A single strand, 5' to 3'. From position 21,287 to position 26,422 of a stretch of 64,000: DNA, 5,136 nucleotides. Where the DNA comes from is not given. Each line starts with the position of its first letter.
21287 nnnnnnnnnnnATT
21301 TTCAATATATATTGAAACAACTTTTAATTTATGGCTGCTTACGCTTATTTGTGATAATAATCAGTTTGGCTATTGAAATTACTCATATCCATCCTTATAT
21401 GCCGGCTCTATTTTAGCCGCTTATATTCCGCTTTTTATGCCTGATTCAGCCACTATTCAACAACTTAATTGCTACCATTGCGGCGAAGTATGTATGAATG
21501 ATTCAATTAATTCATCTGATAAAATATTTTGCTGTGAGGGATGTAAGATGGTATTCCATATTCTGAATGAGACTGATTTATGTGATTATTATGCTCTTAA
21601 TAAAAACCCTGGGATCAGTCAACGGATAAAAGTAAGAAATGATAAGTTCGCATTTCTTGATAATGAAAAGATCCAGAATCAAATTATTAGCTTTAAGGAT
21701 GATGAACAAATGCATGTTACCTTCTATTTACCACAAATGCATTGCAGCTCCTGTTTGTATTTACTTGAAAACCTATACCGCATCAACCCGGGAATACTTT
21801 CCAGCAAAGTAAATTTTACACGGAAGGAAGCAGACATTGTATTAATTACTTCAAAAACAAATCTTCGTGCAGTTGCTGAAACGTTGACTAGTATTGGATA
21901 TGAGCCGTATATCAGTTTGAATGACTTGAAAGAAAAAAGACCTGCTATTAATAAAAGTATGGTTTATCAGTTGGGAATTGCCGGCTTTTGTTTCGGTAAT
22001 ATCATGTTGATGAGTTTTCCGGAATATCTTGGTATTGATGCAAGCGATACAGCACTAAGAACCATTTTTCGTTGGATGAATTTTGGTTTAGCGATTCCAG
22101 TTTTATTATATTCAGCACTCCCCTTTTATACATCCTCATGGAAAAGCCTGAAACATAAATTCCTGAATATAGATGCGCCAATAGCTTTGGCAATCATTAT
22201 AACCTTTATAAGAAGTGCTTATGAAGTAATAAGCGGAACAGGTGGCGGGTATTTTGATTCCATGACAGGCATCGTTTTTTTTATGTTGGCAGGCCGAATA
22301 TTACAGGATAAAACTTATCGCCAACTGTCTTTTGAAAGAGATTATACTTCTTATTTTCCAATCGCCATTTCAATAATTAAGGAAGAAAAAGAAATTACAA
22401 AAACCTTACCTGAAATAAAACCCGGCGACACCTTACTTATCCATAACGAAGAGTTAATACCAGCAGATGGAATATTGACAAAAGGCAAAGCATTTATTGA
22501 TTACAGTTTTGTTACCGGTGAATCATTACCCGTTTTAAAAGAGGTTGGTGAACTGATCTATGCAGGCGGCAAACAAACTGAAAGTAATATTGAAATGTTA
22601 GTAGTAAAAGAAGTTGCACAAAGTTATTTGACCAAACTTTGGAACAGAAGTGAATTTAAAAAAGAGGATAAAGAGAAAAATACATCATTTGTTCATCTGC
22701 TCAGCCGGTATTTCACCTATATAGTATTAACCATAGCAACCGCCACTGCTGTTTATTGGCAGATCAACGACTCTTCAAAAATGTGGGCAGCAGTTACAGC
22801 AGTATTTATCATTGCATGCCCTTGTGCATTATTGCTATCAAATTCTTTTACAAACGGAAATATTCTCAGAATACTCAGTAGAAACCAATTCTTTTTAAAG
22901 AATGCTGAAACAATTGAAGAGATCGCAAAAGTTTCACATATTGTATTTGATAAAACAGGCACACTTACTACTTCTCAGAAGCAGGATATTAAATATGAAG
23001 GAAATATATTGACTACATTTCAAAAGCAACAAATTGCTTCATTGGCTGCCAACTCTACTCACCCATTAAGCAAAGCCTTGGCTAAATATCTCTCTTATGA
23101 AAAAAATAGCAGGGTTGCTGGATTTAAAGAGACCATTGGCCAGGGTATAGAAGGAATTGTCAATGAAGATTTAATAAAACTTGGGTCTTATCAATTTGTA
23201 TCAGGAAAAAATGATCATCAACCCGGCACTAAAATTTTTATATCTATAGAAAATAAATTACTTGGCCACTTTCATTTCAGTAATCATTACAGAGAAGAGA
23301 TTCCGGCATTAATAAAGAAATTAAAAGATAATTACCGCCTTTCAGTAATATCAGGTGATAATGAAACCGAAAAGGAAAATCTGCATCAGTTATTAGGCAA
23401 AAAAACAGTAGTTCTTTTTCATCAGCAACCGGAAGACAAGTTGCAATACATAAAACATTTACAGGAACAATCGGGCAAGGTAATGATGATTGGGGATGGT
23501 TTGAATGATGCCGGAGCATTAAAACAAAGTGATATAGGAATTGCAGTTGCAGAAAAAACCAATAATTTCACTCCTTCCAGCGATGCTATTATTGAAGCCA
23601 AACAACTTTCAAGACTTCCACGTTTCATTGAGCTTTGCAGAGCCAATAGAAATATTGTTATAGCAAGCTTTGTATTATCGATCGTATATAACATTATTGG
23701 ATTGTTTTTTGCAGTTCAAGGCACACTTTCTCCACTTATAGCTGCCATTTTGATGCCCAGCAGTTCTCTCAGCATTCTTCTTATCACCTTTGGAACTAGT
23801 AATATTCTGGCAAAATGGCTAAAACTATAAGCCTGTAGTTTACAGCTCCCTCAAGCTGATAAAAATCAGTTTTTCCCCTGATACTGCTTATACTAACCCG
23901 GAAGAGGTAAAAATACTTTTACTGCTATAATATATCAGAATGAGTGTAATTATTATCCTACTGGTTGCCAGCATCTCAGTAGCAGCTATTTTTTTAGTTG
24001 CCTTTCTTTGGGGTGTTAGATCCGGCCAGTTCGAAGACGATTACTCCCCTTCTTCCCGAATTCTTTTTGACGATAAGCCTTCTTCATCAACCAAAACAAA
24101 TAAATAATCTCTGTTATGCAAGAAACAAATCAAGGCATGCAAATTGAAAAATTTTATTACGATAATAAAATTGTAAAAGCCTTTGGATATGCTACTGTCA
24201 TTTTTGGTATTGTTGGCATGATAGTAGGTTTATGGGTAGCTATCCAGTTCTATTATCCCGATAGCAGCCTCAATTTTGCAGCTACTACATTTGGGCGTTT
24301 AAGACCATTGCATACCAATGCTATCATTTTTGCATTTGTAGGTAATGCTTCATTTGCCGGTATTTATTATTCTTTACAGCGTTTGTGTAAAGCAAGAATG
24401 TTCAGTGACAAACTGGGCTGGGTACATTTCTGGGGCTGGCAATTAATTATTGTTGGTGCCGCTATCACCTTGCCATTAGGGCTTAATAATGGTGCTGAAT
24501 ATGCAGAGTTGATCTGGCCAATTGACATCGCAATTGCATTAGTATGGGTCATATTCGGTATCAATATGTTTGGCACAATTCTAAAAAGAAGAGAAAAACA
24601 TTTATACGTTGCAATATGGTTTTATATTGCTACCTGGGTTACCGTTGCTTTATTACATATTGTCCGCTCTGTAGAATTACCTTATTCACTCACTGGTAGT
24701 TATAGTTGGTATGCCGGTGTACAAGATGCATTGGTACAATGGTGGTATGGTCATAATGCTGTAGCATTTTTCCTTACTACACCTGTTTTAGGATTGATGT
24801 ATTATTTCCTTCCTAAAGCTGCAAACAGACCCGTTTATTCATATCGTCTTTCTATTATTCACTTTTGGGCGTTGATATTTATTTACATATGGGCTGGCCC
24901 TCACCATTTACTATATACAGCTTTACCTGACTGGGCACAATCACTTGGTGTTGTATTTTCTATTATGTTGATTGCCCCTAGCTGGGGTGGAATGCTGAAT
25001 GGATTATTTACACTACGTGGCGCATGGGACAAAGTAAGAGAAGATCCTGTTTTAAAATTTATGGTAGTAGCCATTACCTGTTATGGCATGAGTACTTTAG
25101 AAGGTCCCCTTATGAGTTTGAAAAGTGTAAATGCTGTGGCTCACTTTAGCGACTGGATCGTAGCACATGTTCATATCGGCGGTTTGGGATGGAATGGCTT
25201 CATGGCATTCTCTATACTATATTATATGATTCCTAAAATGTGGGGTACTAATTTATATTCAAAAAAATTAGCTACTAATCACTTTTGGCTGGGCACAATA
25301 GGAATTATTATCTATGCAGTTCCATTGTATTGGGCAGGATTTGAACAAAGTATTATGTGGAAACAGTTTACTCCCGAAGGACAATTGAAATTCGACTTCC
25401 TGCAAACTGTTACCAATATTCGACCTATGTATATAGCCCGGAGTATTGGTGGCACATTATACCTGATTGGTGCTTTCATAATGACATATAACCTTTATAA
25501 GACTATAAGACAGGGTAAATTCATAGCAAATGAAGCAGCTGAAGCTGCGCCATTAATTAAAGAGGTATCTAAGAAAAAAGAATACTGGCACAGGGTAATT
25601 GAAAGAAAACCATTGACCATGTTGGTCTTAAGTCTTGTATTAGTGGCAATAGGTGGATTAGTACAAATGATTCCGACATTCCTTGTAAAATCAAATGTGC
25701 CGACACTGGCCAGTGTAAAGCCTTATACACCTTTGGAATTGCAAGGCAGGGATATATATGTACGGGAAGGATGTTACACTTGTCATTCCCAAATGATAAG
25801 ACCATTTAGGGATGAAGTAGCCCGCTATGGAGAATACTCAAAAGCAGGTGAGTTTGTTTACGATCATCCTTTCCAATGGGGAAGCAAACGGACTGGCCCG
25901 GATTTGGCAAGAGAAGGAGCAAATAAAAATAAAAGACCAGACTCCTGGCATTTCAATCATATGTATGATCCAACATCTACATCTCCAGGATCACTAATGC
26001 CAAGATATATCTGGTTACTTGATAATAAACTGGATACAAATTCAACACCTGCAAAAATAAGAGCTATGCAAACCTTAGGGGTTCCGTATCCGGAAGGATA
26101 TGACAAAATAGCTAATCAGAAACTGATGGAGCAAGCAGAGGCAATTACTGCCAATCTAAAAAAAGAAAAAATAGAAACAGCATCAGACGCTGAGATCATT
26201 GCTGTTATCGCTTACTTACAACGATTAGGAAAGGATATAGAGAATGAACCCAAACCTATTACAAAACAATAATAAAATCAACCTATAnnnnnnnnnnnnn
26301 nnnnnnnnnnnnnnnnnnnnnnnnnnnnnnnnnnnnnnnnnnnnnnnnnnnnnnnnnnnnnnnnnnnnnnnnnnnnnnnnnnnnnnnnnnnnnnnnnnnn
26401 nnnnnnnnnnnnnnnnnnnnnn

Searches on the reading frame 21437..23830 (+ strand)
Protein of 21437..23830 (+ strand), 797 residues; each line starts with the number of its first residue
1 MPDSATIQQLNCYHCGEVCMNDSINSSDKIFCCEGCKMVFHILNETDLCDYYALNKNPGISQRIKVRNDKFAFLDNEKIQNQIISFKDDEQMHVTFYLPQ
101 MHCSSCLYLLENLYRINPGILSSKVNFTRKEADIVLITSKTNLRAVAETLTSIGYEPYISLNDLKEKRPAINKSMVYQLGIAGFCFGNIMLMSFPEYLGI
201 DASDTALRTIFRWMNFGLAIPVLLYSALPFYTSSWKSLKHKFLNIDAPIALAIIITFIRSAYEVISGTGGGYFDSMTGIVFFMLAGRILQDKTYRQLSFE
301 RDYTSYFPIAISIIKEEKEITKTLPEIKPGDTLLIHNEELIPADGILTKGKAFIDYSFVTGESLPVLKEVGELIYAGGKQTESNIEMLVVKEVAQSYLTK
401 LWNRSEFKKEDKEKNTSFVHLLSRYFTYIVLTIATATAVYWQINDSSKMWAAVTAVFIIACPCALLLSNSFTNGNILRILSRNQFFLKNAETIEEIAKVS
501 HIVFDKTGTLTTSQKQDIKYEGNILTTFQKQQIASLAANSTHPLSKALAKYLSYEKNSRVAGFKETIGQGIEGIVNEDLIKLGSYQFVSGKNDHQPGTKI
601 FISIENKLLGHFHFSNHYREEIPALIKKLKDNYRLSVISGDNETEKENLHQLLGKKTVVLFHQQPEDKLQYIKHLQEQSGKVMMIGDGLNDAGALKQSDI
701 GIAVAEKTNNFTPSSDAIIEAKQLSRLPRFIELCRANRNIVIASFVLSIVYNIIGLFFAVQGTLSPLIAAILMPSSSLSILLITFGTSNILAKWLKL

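Call 10: search_protein_families(library=pfam, proteins=[window:21437-23830:+], max_evalue=0.001)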
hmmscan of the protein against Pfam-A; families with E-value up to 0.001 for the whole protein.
window:21437-23830:+ (797 aa): 5 families
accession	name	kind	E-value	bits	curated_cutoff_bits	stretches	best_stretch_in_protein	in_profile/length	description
PF00122.25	E1-E2_ATPase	-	1e-34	120.1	28.1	1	311-482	7-180/181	E1-E2 ATPase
PF00702.32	Hydrolase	-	2e-20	74.4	26.4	1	501-698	3-190/191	haloacid dehalogenase-like hydrolase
PF12156.14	ATPase-cat_bd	-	5.3e-13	49.9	27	1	11-86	1-84/86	Putative metal-binding domain of cation transport ATPase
PF00403.32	HMA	-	1.3e-05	26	24.8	1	95-156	1-62/62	Heavy-metal-associated domain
PF08282.18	Hydrolase_3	-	3.6e-05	24.1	20.9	1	670-720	194-244/255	haloacid dehalogenase-like hydrolase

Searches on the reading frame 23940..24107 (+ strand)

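Call 68: search_protein_families(library=ncbifam, proteins=[window:23940-24107:+], max_evalue=0.00001)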
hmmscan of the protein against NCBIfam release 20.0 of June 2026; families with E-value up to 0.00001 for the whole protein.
window:23940-24107:+ (55 aa): 1 family
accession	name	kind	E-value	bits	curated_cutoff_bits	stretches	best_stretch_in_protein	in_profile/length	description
TIGR00847.1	ccoS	equivalog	7.3e-16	57.6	28.35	1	1-48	1-50/51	cbb3-type cytochrome oxidase assembly protein CcoS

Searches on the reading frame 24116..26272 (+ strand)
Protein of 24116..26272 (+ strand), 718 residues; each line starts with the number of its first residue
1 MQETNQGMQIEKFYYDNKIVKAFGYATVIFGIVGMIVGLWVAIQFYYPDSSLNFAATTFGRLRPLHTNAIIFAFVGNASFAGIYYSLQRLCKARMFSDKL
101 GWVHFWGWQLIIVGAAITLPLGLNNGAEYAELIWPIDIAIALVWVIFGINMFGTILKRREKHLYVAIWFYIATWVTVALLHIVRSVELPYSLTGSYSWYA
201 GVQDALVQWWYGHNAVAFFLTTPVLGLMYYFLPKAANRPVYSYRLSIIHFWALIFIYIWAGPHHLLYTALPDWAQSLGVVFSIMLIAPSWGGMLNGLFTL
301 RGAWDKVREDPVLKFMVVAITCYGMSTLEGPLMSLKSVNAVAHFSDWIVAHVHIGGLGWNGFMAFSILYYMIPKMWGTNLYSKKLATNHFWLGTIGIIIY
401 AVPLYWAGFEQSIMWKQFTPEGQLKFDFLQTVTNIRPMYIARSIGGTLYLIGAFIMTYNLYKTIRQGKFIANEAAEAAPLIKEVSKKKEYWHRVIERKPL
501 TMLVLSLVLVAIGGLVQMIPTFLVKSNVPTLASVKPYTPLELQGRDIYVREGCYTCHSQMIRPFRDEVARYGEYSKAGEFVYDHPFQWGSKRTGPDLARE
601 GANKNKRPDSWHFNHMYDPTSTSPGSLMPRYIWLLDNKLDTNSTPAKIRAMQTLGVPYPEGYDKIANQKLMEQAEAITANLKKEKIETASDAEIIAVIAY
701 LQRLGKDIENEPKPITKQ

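Call 10: search_protein_families(library=pfam, proteins=[window:24116-26272:+], max_evalue=0.001)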
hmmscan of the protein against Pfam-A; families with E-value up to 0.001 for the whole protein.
window:24116-26272:+ (718 aa): 2 families
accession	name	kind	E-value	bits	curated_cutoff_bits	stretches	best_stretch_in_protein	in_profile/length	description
PF00115.25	COX1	-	7.9e-120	401.1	34.8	1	18-448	1-436/436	Cytochrome C and Quinol oxidase polypeptide I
PF02433.20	FixO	-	1.3e-96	322.8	29.6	1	492-708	1-219/219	Cytochrome C oxidase, mono-heme subunit/FixO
